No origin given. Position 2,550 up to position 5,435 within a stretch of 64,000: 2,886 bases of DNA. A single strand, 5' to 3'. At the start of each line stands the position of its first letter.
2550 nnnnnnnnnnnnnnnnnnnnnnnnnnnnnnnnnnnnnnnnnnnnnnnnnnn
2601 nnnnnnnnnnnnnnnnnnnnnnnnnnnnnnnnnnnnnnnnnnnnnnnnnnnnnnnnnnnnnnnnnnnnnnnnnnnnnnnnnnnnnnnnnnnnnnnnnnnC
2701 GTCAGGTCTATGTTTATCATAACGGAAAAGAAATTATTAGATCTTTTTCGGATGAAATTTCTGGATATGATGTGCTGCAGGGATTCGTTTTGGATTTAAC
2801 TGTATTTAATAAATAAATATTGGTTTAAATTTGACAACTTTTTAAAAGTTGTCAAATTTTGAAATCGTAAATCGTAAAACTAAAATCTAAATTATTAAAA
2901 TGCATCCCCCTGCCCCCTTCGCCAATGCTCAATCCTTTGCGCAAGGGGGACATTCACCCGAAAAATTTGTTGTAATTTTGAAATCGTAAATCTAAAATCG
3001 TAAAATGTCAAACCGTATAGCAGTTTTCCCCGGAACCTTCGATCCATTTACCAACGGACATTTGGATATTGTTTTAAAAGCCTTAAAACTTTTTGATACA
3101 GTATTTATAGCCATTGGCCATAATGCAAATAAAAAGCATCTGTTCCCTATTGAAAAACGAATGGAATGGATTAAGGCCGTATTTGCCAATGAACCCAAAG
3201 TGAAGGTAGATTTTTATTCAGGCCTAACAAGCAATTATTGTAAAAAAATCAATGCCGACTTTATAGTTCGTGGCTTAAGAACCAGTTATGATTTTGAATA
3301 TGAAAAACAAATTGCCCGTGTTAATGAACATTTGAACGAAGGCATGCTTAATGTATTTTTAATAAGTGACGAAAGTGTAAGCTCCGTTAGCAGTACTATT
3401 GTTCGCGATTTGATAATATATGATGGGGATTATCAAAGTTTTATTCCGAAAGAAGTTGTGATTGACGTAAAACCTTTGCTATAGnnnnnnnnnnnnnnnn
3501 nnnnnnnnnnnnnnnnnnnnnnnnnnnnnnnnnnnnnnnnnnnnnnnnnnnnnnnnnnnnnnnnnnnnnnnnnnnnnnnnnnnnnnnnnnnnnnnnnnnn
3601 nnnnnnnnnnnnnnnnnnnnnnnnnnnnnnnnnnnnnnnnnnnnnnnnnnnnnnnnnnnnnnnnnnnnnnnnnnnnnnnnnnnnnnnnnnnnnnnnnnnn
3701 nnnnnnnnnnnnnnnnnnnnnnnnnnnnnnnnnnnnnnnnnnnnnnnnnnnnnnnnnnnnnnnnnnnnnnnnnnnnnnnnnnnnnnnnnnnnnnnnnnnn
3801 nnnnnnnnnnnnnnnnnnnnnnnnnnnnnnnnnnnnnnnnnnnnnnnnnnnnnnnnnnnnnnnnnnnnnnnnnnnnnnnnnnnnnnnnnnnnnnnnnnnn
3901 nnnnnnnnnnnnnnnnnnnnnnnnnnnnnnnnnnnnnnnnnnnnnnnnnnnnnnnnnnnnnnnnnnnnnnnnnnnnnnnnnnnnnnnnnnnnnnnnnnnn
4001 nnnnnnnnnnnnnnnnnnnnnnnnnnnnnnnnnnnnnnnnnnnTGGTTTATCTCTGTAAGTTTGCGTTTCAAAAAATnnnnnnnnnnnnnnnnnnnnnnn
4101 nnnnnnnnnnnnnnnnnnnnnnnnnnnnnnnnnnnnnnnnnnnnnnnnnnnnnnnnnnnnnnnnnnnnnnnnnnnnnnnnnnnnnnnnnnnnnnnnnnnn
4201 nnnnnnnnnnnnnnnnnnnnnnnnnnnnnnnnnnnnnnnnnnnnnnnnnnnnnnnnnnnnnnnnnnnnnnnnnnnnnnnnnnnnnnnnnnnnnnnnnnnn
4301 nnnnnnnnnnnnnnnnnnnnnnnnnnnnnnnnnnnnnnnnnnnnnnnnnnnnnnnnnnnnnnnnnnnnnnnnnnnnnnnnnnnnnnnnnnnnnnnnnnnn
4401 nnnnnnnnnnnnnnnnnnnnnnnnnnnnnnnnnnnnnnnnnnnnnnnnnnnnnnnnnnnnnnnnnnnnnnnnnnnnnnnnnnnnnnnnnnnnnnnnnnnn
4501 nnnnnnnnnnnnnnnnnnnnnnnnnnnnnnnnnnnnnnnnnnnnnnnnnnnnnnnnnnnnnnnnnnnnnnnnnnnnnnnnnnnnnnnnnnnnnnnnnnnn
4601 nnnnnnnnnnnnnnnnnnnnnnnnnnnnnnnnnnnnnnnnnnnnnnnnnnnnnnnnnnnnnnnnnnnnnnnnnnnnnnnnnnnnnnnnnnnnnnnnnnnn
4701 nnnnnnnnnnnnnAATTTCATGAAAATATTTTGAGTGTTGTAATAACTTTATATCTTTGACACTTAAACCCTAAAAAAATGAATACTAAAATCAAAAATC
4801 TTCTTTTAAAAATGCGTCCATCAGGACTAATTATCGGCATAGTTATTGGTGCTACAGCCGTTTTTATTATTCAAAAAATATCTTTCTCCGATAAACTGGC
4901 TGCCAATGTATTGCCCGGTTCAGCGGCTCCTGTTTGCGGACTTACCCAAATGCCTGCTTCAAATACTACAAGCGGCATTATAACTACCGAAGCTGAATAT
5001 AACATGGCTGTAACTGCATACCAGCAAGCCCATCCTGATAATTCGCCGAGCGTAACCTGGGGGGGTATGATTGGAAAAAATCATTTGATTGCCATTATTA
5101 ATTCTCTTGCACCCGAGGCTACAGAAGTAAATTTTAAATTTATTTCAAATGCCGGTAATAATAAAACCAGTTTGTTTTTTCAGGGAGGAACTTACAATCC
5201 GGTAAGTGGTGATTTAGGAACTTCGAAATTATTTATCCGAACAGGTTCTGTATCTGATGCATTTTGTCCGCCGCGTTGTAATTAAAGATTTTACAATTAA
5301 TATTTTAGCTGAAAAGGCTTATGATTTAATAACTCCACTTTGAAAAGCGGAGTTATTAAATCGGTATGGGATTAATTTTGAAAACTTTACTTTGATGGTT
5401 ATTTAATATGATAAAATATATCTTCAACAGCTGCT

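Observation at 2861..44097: Recurrent AT-rich direct-repeat motif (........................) abutting five start codons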

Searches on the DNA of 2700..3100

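Call 55: search_rna_families(source=window, start=2700, end=3100, threshold=evalue, max_evalue=1)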
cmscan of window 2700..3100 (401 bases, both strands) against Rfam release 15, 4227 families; matches with E-value up to 1: 2.
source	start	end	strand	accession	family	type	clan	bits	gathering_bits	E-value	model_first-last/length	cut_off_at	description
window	2825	2883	+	RF02351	psRNA14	Gene; sRNA;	-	23.6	60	0.096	1-84/84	no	Proteobacteria sRNA psRNA14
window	2810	2859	+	RF02986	FuFi-1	Gene; sRNA;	-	14.4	59.6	0.7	125-173/175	no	FuFi-1 RNA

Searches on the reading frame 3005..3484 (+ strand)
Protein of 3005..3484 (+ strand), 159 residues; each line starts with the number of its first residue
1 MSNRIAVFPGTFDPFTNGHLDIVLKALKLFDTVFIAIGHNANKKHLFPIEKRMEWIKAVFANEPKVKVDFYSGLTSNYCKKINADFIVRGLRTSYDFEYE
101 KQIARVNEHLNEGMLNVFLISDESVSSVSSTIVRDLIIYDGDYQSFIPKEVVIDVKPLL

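Call 62: search_protein_families(library=pfam, proteins=[window:3005-3484:+])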
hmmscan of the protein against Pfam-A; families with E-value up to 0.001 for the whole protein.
window:3005-3484:+ (159 aa): 1 family
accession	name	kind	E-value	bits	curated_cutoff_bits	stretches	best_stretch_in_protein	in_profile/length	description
PF01467.32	CTP_transf_like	-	2.8e-24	86.2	21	1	7-135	1-132/133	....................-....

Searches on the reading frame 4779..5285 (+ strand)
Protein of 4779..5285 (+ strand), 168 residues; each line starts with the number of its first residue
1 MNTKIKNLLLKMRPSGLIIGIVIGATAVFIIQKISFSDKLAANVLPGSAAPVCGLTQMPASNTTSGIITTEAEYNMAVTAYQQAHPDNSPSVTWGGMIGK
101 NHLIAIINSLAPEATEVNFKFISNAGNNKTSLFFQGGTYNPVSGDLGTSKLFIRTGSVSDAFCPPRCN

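Call 74: search_protein_families(library=pfam, proteins=[window:4779-5285:+], max_evalue=0.01)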
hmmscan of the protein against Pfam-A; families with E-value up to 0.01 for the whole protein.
window:4779-5285:+ (168 aa): 0 families
